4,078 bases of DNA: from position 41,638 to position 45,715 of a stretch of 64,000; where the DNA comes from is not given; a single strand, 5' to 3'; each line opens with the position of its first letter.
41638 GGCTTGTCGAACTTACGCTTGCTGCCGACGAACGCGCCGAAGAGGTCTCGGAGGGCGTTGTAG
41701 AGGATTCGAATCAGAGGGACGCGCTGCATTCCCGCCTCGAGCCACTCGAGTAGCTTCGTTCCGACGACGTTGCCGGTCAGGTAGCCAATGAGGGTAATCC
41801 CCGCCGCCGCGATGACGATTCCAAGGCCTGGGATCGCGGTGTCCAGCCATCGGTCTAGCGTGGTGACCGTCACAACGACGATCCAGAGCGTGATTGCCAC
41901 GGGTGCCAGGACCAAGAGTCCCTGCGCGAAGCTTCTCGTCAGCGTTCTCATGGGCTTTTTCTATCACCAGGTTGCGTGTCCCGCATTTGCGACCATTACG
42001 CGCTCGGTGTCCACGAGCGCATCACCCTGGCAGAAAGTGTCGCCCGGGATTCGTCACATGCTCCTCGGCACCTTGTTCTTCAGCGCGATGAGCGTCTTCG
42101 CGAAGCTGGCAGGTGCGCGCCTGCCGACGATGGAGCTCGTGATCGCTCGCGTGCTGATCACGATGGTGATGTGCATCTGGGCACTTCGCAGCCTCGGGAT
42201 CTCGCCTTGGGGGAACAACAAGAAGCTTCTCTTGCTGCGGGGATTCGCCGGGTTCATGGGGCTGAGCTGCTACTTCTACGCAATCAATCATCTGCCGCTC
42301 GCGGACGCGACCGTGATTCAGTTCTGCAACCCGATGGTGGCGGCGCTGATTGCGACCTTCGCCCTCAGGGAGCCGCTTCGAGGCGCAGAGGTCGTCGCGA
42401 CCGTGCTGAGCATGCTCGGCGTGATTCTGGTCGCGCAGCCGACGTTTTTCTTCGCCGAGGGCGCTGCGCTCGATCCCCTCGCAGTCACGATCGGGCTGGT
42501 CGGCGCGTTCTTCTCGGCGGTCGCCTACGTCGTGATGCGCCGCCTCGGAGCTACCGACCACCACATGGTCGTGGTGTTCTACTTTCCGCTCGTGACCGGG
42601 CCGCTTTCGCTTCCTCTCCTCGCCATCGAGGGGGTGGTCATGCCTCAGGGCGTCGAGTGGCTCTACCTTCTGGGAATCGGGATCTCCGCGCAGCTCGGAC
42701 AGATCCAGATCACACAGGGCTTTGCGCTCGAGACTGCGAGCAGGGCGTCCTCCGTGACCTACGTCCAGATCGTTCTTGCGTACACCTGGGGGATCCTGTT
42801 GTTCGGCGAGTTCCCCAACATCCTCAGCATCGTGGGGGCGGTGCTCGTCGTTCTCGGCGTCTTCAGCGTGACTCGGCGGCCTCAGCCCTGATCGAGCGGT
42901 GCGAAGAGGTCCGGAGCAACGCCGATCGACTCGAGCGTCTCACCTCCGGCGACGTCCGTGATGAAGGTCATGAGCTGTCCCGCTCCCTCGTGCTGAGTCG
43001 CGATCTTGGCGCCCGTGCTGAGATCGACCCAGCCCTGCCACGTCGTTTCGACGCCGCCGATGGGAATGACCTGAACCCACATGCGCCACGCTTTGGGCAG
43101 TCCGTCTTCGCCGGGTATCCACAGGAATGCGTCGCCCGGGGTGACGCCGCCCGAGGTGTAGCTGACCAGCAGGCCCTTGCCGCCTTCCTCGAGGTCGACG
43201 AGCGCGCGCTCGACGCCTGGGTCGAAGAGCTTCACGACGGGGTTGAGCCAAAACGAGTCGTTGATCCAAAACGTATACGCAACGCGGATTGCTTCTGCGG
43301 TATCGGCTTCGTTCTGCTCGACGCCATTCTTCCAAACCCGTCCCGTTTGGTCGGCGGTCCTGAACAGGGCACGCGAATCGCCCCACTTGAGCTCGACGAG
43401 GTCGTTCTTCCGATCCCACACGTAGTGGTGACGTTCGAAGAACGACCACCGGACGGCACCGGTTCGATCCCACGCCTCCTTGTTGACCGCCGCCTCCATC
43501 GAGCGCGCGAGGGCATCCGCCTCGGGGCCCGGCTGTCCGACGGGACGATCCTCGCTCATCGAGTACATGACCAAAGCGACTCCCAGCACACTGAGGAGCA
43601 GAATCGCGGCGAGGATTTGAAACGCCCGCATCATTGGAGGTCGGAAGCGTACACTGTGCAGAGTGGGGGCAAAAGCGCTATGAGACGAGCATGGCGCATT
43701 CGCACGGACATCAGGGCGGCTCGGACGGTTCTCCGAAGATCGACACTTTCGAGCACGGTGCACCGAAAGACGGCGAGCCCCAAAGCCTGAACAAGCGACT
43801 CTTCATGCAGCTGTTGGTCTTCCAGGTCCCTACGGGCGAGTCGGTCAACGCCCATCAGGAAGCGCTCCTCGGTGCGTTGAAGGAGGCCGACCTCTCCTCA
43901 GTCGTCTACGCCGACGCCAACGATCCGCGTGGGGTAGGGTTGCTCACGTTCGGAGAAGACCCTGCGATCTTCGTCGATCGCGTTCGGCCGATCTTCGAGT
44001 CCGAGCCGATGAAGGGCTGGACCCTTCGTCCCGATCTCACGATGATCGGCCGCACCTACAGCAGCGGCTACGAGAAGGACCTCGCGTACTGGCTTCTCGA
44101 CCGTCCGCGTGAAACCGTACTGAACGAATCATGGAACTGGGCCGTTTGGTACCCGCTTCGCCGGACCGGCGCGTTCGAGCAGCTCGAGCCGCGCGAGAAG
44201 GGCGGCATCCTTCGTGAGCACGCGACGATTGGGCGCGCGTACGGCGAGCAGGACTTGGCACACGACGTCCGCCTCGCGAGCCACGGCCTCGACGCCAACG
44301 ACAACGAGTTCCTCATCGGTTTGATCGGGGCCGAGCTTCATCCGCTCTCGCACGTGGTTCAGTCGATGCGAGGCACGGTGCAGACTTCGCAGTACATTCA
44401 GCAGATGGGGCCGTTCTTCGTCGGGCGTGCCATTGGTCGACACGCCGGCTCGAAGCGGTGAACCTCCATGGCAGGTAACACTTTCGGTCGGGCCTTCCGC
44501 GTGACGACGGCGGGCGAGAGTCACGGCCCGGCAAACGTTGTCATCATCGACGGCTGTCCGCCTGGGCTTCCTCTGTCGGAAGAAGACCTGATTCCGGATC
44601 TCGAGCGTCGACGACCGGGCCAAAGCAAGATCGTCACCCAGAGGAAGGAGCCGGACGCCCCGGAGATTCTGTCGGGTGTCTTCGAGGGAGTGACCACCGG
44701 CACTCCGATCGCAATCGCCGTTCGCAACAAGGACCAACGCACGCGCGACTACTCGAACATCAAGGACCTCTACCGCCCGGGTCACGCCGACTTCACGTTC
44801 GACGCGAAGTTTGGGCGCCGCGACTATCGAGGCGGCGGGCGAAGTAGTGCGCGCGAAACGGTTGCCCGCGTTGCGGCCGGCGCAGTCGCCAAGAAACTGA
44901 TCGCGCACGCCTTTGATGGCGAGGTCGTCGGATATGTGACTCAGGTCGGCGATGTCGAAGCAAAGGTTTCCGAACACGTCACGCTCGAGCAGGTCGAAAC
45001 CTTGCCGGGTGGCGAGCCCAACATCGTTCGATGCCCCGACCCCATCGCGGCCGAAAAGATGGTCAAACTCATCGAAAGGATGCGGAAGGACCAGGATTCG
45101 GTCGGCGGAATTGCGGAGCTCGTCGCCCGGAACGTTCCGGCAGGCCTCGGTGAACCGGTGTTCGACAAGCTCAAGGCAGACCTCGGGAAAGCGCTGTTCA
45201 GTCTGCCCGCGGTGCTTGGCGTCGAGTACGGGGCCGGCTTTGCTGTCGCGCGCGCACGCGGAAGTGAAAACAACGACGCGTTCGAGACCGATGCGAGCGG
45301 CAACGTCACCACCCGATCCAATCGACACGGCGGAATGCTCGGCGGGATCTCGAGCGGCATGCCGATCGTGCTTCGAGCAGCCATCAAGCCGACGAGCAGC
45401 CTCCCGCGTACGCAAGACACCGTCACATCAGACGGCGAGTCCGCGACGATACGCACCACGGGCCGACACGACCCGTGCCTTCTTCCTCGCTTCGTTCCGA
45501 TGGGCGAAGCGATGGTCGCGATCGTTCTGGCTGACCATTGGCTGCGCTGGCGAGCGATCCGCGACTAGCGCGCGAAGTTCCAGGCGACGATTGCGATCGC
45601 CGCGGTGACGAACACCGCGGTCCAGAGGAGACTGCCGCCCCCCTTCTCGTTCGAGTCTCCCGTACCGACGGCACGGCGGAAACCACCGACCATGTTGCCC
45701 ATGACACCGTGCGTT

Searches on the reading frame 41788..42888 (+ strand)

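Call 40: search_protein_families(library=ncbifam, proteins=[window:41788-42888:+], max_evalue=1e-10)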
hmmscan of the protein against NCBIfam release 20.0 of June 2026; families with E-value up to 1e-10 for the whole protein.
window:41788-42888:+ (367 aa): 2 families
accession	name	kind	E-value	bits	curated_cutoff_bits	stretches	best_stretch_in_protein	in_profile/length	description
TIGR00950.1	2A78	equivalog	1.4e-15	57.5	230.2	1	102-358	6-263/264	carboxylate/amino acid/amine transporter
NF050091.1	ArAmAcExpYddG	equivalog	1.8e-11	44.1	300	1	96-300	15-220/285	aromatic amino acid exporter YddG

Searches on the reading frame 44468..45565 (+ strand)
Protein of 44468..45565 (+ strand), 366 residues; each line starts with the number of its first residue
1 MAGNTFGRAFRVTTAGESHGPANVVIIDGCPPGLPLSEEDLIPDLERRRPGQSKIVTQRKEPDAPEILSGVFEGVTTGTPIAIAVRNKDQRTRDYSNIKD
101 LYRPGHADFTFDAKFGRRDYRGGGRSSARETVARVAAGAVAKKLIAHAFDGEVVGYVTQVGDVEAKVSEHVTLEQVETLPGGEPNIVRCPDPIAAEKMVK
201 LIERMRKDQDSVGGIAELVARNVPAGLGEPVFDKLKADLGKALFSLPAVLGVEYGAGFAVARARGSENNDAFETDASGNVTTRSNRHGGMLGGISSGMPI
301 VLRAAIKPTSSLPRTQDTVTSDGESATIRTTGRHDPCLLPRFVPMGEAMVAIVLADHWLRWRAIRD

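Call 40: search_protein_families(library=ncbifam, proteins=[window:44468-45565:+], max_evalue=1e-10)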
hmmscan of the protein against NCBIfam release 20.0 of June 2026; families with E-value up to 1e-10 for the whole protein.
window:44468-45565:+ (366 aa): 3 families
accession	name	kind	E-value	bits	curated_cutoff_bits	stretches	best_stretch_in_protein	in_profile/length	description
NF003793.1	PRK05382.1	equivalog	2.6e-140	467.1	321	1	11-360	1-344/344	chorismate synthase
TIGR00033.1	aroC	equivalog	2.2e-132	441.3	212.2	1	10-362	1-348/351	chorismate synthase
NF009113.0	PRK12463.1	equivalog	2e-61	208.1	799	1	11-357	2-363/390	chorismate synthase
